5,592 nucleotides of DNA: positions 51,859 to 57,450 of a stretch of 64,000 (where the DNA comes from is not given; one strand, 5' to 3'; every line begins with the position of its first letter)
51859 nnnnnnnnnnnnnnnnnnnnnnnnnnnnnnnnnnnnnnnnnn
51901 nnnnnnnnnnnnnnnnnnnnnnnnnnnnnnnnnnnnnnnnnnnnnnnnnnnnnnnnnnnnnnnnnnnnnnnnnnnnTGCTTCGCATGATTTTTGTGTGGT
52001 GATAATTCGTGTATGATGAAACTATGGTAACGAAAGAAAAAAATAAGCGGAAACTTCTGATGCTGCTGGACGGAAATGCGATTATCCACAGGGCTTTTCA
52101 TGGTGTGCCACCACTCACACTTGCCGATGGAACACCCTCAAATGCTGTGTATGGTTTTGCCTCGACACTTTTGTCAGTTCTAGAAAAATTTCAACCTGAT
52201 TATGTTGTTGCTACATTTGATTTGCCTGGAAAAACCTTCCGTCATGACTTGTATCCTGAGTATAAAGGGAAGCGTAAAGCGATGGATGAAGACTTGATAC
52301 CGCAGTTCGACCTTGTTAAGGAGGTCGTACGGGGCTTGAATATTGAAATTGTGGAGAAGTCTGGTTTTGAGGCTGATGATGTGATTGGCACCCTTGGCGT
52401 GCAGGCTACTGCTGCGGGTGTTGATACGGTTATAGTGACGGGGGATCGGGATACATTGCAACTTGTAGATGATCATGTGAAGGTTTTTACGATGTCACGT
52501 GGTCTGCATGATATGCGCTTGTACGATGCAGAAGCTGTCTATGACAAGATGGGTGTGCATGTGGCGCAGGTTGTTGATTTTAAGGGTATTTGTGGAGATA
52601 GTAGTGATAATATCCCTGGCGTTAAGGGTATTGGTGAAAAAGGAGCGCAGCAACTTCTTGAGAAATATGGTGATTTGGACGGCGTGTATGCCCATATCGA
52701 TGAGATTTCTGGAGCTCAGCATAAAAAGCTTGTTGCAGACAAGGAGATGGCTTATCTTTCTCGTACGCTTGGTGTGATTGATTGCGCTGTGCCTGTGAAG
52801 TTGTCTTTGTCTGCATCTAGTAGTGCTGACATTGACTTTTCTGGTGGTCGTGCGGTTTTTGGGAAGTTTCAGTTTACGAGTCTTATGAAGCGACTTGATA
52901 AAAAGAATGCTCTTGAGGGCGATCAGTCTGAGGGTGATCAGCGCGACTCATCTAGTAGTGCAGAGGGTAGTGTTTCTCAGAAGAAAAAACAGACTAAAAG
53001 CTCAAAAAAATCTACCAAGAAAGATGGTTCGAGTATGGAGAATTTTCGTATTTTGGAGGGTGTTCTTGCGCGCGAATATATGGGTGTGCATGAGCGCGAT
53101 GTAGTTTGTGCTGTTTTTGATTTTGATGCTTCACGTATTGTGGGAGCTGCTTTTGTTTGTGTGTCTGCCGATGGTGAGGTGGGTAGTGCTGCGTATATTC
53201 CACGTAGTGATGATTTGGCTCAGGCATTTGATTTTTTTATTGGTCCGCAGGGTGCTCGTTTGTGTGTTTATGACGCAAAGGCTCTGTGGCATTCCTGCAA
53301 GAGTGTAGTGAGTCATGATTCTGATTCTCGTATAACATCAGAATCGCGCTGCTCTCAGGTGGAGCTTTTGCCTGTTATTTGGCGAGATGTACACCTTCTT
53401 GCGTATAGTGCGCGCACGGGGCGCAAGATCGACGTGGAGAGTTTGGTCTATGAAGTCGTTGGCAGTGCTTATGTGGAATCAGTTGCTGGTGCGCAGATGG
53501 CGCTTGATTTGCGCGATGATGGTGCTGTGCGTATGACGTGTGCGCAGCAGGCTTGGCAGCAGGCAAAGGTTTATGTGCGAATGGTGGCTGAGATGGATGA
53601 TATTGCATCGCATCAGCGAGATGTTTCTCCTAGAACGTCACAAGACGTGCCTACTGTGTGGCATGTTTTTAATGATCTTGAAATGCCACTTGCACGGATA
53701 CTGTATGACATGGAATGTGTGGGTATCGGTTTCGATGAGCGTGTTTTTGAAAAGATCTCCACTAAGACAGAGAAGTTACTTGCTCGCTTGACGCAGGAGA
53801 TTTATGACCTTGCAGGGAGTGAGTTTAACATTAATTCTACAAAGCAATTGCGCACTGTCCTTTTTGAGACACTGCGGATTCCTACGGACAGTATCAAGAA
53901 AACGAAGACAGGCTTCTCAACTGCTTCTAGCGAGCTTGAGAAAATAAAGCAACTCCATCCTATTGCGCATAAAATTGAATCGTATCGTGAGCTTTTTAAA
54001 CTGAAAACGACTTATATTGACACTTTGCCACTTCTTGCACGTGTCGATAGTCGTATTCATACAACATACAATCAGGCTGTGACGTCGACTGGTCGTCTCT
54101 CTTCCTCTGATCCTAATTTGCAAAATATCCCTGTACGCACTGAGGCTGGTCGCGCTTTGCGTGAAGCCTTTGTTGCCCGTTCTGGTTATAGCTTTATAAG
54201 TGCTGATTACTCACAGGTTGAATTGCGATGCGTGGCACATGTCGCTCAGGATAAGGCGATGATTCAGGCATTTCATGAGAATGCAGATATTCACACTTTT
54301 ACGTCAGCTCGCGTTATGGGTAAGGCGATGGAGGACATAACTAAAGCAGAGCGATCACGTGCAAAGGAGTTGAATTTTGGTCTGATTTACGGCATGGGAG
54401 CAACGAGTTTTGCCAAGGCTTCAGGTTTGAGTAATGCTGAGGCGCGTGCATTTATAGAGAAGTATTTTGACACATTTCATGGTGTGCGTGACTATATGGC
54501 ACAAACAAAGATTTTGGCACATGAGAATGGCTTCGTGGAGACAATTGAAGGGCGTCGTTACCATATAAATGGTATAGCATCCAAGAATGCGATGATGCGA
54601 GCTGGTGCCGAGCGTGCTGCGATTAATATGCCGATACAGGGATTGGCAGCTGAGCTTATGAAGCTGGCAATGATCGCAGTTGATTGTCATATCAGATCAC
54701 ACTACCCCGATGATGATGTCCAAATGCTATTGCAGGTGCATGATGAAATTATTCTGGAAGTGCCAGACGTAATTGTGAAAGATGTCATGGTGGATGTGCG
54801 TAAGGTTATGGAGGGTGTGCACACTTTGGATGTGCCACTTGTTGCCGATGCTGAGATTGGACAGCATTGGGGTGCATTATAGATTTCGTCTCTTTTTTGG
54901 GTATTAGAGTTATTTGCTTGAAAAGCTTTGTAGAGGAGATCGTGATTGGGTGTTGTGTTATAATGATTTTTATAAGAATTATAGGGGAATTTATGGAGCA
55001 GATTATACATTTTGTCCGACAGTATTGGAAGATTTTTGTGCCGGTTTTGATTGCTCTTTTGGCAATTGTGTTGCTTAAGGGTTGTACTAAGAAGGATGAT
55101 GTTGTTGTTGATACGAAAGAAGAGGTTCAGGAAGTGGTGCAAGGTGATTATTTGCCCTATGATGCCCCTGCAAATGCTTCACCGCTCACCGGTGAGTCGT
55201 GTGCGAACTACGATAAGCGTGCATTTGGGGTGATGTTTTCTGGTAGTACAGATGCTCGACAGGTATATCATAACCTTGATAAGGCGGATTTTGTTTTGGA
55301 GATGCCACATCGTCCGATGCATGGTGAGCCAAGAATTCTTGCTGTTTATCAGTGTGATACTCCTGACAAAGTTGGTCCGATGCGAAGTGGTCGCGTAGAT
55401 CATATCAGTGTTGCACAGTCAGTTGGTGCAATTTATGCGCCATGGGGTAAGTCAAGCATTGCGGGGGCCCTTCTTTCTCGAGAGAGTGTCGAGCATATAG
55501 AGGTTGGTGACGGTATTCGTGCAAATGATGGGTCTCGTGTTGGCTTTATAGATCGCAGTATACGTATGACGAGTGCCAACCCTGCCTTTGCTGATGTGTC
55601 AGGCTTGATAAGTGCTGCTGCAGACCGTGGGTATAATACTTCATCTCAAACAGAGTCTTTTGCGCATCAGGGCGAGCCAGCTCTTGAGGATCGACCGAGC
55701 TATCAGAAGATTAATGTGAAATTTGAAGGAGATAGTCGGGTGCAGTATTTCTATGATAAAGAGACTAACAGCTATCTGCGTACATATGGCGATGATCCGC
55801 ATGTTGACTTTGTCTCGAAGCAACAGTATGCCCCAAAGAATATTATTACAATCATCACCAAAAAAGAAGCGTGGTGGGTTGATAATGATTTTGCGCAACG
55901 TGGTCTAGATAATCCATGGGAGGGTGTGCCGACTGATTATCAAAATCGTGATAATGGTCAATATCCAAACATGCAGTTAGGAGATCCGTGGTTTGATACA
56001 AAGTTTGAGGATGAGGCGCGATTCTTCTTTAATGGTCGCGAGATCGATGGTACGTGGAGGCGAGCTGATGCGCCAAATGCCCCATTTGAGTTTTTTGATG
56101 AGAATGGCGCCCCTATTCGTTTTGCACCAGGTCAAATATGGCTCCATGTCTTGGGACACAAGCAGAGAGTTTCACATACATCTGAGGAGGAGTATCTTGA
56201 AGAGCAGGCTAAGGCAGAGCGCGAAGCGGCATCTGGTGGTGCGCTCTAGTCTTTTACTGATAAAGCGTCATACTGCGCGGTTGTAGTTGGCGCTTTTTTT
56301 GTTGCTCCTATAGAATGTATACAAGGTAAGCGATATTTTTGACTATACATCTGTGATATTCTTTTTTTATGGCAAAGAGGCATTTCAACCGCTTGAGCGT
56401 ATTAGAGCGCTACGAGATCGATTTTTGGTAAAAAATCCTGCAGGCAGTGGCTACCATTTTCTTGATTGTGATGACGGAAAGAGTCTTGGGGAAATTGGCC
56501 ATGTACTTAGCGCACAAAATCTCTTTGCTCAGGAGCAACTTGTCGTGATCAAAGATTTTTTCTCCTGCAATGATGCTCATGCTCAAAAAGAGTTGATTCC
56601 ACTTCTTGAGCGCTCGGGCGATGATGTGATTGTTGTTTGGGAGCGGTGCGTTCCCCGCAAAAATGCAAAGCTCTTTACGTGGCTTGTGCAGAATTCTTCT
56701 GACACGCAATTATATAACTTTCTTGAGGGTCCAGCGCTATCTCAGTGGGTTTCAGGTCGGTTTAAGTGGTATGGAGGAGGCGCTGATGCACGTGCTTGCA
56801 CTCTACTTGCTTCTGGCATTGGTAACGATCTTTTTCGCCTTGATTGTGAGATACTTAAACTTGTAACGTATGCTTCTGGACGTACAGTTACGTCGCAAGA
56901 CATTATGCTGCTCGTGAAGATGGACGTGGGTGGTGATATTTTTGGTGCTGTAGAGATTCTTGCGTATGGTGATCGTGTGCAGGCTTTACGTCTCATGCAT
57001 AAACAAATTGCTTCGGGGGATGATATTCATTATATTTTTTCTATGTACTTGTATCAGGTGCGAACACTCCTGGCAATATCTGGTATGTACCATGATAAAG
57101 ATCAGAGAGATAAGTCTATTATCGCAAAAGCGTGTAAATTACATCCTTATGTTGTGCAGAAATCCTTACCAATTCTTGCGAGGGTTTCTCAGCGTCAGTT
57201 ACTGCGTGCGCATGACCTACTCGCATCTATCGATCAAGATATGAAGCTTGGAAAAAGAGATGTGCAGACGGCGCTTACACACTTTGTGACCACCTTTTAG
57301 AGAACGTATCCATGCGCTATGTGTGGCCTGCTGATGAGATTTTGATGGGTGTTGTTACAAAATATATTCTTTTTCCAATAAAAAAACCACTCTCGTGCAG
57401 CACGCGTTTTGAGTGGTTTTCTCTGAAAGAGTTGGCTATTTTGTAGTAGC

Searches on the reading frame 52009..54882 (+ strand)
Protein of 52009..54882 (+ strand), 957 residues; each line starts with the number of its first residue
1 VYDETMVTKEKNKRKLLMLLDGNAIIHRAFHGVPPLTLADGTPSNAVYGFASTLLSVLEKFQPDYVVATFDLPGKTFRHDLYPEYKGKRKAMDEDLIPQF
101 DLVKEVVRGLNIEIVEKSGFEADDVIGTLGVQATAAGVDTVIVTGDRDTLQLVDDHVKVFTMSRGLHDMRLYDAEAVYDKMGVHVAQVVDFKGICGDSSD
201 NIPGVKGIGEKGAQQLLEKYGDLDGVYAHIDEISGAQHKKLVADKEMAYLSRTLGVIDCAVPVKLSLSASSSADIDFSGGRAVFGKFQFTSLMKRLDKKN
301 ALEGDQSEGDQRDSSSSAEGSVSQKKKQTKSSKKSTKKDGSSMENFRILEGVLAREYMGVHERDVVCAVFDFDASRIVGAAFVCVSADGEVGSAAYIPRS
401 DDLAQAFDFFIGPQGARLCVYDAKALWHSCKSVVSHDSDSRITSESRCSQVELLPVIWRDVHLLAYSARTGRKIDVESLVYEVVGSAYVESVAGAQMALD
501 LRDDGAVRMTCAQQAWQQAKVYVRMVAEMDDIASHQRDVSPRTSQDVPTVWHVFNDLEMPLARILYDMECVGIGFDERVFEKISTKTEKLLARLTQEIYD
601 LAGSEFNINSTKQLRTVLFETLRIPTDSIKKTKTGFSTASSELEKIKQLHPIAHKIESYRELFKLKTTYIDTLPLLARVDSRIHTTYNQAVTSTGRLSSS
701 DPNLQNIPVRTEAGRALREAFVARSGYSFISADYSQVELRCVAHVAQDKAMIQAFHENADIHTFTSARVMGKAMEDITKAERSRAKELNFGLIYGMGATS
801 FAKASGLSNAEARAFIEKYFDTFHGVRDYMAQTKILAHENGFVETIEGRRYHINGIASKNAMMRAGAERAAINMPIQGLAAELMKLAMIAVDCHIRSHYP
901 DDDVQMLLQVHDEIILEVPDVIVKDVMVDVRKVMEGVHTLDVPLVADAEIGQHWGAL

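Call 60: search_protein_families(library=pfam, proteins=[window:52009-54882:+], max_evalue=0.00001)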
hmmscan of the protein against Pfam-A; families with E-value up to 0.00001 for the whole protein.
window:52009-54882:+ (957 aa): 3 families
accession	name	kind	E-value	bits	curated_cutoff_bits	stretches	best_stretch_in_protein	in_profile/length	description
PF00476.26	DNA_pol_A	-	1.7e-139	465.5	34.3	1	579-955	3-380/381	DNA polymerase family A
PF02739.22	5_3_exonuc_N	-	6.3e-55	185.8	34.3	1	17-182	2-164/164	5'-3' exonuclease, N-terminal resolvase-like domain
PF01367.25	5_3_exonuc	-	1.4e-28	99.7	40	1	184-273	2-92/97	5'-3' exonuclease, C-terminal SAM fold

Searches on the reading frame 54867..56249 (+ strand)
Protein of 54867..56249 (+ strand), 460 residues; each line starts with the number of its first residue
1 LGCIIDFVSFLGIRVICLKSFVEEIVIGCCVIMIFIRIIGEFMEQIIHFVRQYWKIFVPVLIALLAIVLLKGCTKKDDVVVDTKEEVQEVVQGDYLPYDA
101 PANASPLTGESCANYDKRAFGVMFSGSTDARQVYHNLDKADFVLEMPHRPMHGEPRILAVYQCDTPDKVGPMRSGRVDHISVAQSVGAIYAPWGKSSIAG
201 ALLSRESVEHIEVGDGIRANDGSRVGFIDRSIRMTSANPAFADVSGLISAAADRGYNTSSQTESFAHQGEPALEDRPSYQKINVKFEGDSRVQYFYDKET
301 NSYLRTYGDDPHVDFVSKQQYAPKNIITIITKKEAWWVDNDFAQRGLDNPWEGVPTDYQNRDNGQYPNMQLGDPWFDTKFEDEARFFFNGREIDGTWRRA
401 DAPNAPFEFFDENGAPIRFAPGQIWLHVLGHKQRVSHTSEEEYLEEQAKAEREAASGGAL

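Call 60: search_protein_families(library=pfam, proteins=[window:54867-56249:+], max_evalue=0.00001)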
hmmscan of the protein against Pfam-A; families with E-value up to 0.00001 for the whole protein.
window:54867-56249:+ (460 aa): 2 families
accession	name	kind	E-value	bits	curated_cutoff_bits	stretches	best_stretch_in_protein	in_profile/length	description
PF17479.7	DUF3048_C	-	3.9e-16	59.9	25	1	282-425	1-113/114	Protein of unknown function (DUF3048) C-terminal domain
PF11258.13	DUF3048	-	6e-16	59.4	25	1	107-256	1-147/148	Protein of unknown function (DUF3048) N-terminal domain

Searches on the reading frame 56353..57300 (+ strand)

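Call 60: search_protein_families(library=pfam, proteins=[window:56353-57300:+], max_evalue=0.00001)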
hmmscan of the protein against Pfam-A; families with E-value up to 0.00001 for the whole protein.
window:56353-57300:+ (315 aa): 1 family
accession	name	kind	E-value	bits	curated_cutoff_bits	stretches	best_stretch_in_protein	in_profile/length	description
PF21694.2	DNA_pol3_delta_C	-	3.4e-15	56.5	27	1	195-313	3-119/121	DNA polymerase III delta subunit, C-terminal domain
